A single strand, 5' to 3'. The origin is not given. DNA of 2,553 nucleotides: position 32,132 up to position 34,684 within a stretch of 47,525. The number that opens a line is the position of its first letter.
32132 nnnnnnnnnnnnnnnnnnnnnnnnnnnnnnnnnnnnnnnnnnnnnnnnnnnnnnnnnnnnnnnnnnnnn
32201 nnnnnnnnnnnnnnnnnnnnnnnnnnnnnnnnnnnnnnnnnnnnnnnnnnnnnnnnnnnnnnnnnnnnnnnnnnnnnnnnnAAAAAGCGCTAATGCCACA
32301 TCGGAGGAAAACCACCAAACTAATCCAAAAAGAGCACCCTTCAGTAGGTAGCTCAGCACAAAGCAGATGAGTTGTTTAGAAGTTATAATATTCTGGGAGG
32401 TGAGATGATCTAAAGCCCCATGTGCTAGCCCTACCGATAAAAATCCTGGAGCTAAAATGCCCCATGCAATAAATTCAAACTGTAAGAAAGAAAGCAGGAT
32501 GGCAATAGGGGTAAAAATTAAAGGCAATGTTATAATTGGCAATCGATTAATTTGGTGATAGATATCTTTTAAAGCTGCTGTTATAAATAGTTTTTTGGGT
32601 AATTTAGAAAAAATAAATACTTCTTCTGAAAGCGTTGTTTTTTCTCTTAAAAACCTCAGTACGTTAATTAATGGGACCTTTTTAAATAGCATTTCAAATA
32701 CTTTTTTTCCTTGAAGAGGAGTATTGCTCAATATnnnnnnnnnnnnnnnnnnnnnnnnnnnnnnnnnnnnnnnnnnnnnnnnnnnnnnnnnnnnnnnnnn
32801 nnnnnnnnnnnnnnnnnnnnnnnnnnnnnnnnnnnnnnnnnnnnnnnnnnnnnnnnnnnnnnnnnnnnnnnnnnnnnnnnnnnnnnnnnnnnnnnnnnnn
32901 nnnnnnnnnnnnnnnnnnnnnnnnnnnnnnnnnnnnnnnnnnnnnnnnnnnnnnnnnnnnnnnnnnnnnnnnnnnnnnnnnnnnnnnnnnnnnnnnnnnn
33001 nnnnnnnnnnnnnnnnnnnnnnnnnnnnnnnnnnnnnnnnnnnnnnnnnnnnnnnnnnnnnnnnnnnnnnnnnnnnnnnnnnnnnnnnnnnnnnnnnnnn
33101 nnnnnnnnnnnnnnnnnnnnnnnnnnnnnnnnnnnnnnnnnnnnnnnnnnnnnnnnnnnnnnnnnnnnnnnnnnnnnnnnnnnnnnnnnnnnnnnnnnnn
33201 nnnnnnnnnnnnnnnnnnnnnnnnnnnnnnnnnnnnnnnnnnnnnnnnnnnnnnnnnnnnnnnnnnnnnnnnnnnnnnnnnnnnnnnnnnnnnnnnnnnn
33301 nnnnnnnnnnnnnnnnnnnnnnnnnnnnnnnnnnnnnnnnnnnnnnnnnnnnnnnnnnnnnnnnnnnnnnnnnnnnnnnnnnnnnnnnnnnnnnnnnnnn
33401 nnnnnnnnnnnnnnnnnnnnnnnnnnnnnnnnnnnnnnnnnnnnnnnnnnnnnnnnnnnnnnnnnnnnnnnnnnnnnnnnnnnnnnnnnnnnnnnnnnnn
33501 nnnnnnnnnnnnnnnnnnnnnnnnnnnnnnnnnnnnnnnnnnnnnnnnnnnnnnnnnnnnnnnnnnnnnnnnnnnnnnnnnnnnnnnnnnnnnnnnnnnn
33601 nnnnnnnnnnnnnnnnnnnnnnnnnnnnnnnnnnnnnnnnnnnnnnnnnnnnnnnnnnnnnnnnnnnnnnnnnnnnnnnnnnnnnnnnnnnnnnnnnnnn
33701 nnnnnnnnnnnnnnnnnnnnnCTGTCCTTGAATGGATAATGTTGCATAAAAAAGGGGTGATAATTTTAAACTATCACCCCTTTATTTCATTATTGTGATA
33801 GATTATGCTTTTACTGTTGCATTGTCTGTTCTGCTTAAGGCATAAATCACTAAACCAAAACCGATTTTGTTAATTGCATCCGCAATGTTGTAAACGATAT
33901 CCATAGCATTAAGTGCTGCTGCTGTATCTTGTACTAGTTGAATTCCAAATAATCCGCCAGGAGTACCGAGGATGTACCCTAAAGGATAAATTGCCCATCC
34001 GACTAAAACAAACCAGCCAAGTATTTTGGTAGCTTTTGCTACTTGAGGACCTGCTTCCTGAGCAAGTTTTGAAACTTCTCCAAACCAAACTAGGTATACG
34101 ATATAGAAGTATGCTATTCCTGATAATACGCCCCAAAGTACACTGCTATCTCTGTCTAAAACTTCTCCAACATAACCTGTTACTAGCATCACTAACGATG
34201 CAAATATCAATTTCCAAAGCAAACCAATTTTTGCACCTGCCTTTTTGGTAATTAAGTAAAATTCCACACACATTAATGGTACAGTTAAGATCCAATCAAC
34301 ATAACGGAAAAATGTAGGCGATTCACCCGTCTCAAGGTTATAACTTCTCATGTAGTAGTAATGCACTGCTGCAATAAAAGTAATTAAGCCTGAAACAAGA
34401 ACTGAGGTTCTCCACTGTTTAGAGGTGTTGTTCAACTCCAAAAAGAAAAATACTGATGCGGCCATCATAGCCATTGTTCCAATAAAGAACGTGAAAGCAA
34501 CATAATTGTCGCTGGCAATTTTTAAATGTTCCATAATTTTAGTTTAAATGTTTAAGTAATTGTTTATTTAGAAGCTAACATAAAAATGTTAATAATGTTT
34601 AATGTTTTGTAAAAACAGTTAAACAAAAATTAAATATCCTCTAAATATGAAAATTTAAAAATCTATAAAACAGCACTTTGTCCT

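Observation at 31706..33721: In-frame fusion of lycopene cyclase (CrtY) and beta-carotene dioxygenase (Brp/Blh), adjacent to a rhodopsin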

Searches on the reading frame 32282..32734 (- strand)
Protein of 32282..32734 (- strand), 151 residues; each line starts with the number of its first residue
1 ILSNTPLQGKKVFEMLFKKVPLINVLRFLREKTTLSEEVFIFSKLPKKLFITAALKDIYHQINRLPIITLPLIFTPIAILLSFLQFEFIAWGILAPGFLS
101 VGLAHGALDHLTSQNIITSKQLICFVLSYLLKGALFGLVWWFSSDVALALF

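Call 30: search_protein_representatives(protein=window:32282-32734:-)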
Query: 151 residues. Proteins with E-value up to 0.001 (for the whole library): 145; up to 1e-10: 63; up to 1e-30: 4. The best 145 are listed.
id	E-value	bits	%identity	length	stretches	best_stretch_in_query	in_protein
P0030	1.9e-50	187.1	62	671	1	1-151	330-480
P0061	6.6e-41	156.1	53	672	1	1-151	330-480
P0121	3.5e-35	137.5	51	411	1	1-151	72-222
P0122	2.7e-32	128.2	48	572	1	1-151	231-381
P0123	7.1e-30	120.3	43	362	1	1-151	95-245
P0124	1.4e-29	119.4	45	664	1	1-151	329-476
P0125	1.6e-29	119.2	50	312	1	36-151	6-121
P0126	3.6e-28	114.8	44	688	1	1-151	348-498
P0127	7.8e-28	113.7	45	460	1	10-151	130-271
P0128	1.7e-27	112.6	41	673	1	2-151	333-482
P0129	1.6e-26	109.4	38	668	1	1-151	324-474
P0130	7.2e-25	104.1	43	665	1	2-151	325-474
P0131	7.9e-25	104.0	41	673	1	1-151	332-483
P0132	8.7e-25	103.8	42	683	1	1-151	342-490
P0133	1.8e-24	102.8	42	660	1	2-150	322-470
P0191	7.7e-10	55.3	44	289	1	69-149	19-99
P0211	1.8e-07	47.7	37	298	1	44-151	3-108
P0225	3.2e-06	43.6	52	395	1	1-58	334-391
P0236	3.5e-05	40.2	45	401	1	2-59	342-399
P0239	5.6e-05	39.6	35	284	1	66-151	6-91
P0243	1.1e-04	38.6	48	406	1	1-54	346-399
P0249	2.3e-04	37.6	41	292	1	85-151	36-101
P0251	3.4e-04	37.0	46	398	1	1-59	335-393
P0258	5.6e-04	36.3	44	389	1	1-55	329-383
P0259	6.5e-04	36.1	32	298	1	62-151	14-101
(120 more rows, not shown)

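Call 58: list_cluster_members(proteins=[P0225, P0236, P0243, P0251, P0258, P0191, P0239, P0249, P0259, P0211])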
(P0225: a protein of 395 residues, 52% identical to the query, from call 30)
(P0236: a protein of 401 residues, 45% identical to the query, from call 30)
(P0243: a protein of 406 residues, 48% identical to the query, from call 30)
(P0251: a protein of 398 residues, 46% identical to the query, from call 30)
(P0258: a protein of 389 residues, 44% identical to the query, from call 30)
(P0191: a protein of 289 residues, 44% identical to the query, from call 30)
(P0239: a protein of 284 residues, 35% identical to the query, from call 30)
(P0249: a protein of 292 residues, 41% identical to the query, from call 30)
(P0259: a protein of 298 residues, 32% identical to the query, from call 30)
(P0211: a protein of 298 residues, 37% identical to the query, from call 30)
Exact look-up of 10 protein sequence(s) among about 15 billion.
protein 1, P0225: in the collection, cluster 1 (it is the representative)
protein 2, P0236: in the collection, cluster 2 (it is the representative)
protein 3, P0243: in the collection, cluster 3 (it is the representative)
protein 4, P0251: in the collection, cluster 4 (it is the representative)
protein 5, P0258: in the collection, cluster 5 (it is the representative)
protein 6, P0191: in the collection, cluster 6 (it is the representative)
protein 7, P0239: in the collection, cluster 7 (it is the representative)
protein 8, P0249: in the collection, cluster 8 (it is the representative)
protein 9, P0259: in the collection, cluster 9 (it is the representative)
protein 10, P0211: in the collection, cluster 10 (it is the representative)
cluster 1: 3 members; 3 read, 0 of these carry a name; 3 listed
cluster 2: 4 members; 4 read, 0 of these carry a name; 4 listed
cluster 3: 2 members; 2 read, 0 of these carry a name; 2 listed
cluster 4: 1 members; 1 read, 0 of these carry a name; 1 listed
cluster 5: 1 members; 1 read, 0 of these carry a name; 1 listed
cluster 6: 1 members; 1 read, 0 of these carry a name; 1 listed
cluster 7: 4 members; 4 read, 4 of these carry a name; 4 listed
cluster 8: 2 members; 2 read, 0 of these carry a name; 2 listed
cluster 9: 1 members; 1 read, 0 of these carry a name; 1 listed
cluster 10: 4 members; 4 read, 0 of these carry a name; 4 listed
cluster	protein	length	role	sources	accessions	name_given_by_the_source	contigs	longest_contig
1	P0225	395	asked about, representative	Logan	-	-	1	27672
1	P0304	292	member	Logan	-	-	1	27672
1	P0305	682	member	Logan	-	-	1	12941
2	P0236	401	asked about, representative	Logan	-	-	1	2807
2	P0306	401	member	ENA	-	-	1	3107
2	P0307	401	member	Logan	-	-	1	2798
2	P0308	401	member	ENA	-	-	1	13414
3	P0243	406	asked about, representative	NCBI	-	-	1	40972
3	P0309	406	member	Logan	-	-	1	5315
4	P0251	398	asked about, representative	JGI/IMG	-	-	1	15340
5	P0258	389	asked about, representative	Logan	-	-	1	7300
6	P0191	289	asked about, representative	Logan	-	-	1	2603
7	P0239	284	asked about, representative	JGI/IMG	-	Brp/Blh family beta-carotene 15,15'-monooxygenase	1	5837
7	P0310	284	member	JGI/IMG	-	Brp/Blh family beta-carotene 15,15'-monooxygenase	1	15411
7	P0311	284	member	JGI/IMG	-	Brp/Blh family beta-carotene 15,15'-monooxygenase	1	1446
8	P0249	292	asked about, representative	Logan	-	-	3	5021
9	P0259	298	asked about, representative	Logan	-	-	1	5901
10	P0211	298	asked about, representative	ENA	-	-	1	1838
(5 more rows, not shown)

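Call 60: find_encoding_contigs(protein=P0225, flank=4000, max_places=3)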
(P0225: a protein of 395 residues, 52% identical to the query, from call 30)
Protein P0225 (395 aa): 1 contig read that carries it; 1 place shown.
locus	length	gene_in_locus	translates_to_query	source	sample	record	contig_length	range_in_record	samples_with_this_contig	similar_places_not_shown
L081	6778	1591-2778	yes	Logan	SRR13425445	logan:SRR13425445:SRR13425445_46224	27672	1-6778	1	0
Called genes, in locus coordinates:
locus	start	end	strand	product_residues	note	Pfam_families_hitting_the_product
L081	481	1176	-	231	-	PF00578:AhpC-TSA, PF08534:Redoxin, PF00085:Thioredoxin (weak), PF13905:Thioredoxin_8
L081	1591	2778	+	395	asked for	PF05834:Lycopene_cycl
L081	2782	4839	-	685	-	-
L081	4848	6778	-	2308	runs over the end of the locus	-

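Call 61: find_encoding_contigs(protein=P0304, flank=6000, max_places=3)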
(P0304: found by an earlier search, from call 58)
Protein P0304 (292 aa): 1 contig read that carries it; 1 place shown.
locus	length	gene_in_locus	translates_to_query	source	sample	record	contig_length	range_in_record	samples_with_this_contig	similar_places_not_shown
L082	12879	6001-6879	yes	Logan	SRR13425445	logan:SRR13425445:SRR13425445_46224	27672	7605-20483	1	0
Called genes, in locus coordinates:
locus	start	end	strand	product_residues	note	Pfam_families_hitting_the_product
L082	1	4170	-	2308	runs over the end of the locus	-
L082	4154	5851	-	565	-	-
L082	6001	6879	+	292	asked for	PF15461:BCD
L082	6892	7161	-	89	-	PF18962:Por_Secre_tail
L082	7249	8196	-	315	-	PF00135:COesterase, PF20434:BD-FAE, PF07859:Abhydrolase_3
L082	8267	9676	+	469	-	PF00375:SDF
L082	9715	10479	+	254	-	-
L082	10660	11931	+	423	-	PF03062:MBOAT, PF13813:MBOAT_2 (weak)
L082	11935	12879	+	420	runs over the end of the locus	-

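Call 62: find_encoding_contigs(protein=P0305, flank=6000, max_places=3)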
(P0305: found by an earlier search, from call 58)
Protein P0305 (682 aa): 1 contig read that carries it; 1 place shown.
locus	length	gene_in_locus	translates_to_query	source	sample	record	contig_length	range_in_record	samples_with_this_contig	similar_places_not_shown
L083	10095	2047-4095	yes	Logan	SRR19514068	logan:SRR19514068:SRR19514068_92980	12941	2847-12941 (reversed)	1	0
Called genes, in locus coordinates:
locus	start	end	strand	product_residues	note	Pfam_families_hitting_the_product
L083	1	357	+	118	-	?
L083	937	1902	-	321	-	PF13424:TPR_12 (weak), PF13374:TPR_10 (faint), PF07719:TPR_2 (faint), PF13181:TPR_8 (faint), PF00578:AhpC-TSA, PF08534:Redoxin, PF00085:Thioredoxin (weak), PF13905:Thioredoxin_8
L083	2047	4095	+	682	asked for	PF05834:Lycopene_cycl, PF15461:BCD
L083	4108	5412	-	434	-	PF00135:COesterase, PF20434:BD-FAE, PF07859:Abhydrolase_3, PF18962:Por_Secre_tail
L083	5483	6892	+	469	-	PF00375:SDF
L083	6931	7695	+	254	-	-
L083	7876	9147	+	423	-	PF03062:MBOAT, PF13813:MBOAT_2 (weak)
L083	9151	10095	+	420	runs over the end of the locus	-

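Call 66: find_encoding_contigs(protein=P0243, flank=7000, max_places=2)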
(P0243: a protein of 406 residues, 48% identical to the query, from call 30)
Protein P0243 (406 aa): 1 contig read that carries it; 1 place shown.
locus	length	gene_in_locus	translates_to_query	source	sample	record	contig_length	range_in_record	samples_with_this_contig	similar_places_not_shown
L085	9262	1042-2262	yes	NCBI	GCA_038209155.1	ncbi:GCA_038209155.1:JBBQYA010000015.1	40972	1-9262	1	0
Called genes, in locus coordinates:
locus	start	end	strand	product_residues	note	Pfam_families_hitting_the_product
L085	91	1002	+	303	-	-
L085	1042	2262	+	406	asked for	PF05834:Lycopene_cycl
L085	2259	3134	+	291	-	PF15461:BCD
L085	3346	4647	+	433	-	PF00144:Beta-lactamase, PF18962:Por_Secre_tail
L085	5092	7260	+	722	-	PF13620:CarboxypepD_reg (weak), PF13715:CarbopepD_reg_2, PF07715:Plug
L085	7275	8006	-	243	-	PF06912:DUF1275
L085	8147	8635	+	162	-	PF13430:DUF4112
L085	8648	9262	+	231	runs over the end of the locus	PF04402:SIMPL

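Call 67: find_encoding_contigs(protein=P0251, flank=7000, max_places=2)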
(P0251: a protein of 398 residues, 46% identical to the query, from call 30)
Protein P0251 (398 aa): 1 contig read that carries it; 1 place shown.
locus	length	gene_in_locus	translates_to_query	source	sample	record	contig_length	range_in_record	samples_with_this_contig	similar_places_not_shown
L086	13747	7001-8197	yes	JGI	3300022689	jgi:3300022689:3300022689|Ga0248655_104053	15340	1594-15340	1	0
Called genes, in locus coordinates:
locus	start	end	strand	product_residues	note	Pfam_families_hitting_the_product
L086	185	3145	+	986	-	PF07494:Reg_prop (faint), PF07495:Y_Y_Y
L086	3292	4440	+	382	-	PF03773:ArsP_1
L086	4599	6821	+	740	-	PF08532:Glyco_hydro_42M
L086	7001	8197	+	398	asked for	PF05834:Lycopene_cycl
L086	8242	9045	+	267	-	PF15461:BCD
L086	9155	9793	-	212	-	PF06940:DUF1287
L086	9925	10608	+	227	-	PF07929:PRiA4_ORF3 (weak)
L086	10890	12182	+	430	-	PF09925:DUF2157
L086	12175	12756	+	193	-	PF14345:GDYXXLXY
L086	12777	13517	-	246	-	PF02353:CMAS (weak), PF03848:TehB, PF13489:Methyltransf_23, PF05175:MTS (weak), PF13649:Methyltransf_25, PF13847:Methyltransf_31, PF08241:Methyltransf_11, PF08242:Methyltransf_12 (weak)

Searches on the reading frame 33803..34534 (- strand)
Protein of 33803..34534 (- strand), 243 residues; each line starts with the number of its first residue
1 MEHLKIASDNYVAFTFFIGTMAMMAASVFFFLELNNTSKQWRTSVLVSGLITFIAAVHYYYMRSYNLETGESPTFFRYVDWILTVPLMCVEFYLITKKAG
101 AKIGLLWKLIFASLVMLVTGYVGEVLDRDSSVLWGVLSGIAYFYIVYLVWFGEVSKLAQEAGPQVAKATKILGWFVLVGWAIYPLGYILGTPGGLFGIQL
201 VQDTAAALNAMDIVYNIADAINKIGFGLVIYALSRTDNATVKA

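Call 3: search_protein_families(library=pfam, proteins=[window:33803-34534:-], max_evalue=0.01)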
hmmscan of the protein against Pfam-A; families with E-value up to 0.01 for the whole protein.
window:33803-34534:- (243 aa): 1 family
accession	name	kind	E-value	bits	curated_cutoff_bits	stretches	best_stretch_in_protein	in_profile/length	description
PF01036.24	Bac_rhodopsin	-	2e-43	148.9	24.6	1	13-233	4-220/224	Bacteriorhodopsin-like protein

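Call 4: search_protein_families(library=ncbifam, proteins=[window:33803-34534:-], max_evalue=0.01)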
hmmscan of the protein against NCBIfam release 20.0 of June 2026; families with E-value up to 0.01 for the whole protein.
window:33803-34534:- (243 aa): 0 families
